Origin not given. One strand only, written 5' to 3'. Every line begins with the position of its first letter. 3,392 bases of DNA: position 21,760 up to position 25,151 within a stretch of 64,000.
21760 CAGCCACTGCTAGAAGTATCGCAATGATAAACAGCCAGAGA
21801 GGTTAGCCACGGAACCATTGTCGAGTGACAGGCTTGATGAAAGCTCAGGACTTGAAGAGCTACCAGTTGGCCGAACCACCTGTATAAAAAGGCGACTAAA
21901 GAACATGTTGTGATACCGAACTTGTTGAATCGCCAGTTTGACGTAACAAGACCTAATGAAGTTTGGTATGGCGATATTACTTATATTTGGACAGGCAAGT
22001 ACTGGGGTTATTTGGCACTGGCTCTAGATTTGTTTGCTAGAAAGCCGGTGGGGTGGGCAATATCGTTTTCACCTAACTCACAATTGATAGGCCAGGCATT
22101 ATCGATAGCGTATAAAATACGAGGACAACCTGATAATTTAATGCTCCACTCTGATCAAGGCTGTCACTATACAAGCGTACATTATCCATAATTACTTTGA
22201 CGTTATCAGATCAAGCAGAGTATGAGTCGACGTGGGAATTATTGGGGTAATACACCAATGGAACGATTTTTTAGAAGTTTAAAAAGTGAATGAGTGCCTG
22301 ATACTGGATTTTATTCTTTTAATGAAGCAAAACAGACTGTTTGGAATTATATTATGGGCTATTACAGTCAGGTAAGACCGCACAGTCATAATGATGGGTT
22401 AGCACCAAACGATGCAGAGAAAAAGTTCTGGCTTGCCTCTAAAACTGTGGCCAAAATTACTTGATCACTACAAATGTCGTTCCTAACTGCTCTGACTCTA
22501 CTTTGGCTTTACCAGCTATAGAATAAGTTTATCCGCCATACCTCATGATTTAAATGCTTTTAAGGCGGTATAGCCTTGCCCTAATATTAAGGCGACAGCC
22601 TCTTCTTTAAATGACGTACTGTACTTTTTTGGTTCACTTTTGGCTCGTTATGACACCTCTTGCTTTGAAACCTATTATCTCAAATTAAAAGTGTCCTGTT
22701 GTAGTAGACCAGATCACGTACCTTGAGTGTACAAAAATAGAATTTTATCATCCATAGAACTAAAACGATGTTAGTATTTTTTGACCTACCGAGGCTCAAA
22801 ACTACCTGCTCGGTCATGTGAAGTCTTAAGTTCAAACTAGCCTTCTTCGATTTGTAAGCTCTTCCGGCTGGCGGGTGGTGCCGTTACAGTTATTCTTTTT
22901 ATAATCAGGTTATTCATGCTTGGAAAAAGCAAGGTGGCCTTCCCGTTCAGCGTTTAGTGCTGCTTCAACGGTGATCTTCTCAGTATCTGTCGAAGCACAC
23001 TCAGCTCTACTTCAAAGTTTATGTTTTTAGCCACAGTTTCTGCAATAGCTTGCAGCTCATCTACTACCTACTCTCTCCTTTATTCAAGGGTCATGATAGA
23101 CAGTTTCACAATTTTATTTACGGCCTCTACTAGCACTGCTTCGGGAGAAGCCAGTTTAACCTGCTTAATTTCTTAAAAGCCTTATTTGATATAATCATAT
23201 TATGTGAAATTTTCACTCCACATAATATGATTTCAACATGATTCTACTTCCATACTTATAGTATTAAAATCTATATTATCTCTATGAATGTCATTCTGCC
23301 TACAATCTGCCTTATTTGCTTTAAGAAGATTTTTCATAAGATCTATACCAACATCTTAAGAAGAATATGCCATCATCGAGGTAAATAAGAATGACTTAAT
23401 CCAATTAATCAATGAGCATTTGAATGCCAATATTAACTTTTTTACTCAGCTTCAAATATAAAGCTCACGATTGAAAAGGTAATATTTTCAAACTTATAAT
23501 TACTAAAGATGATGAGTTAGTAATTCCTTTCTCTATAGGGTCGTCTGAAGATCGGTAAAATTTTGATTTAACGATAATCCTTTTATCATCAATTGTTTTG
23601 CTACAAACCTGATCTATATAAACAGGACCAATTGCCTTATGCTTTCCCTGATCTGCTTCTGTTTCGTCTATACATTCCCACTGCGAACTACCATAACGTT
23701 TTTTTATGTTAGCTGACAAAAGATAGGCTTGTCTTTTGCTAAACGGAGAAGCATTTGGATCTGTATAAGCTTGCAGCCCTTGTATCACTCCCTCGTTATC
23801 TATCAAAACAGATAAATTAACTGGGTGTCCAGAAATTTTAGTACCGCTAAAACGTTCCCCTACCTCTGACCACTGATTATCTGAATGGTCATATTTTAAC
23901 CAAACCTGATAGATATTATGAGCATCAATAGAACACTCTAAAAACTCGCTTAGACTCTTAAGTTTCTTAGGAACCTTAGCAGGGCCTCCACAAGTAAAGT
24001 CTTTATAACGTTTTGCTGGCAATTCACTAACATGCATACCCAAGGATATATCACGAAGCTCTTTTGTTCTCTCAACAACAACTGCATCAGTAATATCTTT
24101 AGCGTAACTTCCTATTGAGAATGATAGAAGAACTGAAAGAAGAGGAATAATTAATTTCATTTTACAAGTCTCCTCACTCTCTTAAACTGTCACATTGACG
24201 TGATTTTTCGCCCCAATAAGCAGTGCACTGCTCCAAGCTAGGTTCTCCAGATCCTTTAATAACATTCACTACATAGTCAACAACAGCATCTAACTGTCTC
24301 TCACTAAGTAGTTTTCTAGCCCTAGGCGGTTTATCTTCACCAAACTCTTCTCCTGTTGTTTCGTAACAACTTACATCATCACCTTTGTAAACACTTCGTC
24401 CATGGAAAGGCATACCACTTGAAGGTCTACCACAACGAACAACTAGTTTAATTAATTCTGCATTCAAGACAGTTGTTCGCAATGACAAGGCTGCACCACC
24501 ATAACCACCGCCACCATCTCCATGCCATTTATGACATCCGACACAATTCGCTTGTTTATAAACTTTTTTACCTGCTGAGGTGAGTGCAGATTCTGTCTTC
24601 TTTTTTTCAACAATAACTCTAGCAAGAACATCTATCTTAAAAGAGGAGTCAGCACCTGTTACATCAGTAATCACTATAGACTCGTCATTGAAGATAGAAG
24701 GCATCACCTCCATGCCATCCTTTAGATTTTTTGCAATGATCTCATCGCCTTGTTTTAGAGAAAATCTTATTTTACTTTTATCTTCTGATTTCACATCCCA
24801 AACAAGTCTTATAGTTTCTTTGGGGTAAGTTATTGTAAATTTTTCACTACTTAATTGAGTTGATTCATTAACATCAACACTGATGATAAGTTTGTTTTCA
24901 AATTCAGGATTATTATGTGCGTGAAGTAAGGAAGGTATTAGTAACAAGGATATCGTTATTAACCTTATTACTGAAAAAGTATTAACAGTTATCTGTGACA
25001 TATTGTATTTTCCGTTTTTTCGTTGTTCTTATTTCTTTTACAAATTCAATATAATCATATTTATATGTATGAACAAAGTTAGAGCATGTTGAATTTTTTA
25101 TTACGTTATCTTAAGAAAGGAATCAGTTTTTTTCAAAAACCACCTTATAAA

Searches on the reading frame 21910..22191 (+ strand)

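Call 7: search_protein_families(library=ncbifam, proteins=[window:21910-22191:+])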
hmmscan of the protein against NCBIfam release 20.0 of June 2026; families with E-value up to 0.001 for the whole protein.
window:21910-22191:+ (93 aa): 1 family
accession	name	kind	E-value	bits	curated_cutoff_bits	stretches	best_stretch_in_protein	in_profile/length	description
NF033516.0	transpos_IS3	equivalog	9.7e-31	107.3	160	1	2-92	202-292/369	IS3 family transposase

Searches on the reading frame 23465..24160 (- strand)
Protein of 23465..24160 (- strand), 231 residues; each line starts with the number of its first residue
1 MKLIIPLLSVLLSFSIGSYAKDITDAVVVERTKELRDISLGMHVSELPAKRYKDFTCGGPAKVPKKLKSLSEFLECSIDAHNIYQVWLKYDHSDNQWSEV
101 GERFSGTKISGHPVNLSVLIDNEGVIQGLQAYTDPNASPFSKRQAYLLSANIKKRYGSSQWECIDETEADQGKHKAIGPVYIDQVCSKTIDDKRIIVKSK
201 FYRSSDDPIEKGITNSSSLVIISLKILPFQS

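Call 4: search_protein_families(library=pfam, proteins=[window:23465-24160:-])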
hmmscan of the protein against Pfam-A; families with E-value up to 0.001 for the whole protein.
window:23465-24160:- (231 aa): 0 families

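Call 7: search_protein_families(library=ncbifam, proteins=[window:23465-24160:-])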
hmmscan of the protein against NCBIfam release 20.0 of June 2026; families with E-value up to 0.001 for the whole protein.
window:23465-24160:- (231 aa): 0 families

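Call 65: search_protein_families(library=pfam, proteins=[window:23465-24160:-], max_evalue=1)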
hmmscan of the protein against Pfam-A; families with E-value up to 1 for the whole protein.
window:23465-24160:- (231 aa): 0 families

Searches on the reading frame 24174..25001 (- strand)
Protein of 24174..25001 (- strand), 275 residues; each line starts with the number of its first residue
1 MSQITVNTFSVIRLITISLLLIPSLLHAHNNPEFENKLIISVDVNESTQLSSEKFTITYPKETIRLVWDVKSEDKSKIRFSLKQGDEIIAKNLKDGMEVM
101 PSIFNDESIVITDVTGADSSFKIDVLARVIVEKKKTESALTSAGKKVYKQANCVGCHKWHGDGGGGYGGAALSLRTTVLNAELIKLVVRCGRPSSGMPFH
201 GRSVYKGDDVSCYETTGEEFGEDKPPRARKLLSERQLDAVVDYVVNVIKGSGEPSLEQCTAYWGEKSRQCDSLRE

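Call 4: search_protein_families(library=pfam, proteins=[window:24174-25001:-])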
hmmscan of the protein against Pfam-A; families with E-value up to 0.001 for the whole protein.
window:24174-25001:- (275 aa): 2 families
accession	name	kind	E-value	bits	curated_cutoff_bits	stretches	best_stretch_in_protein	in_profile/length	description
PF13442.11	Cytochrome_CBB3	-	4.4e-08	33.8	27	1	141-205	3-56/68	Cytochrome C oxidase, cbb3-type, subunit III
PF00034.26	Cytochrom_C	-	1.2e-07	33.4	21.3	1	143-246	3-88/90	Cytochrome c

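Call 7: search_protein_families(library=ncbifam, proteins=[window:24174-25001:-])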
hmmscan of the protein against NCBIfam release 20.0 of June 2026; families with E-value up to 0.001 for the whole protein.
window:24174-25001:- (275 aa): 2 families
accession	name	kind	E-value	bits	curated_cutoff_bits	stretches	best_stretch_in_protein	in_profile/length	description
TIGR00782.1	ccoP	equivalog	2.7e-05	23.6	179.95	0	130-182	192-243/285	cytochrome-c oxidase, cbb3-type subunit III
TIGR04485.1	thiosulf_SoxX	equivalog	0.00097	19.8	61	0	149-246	1-77/78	sulfur oxidation c-type cytochrome SoxX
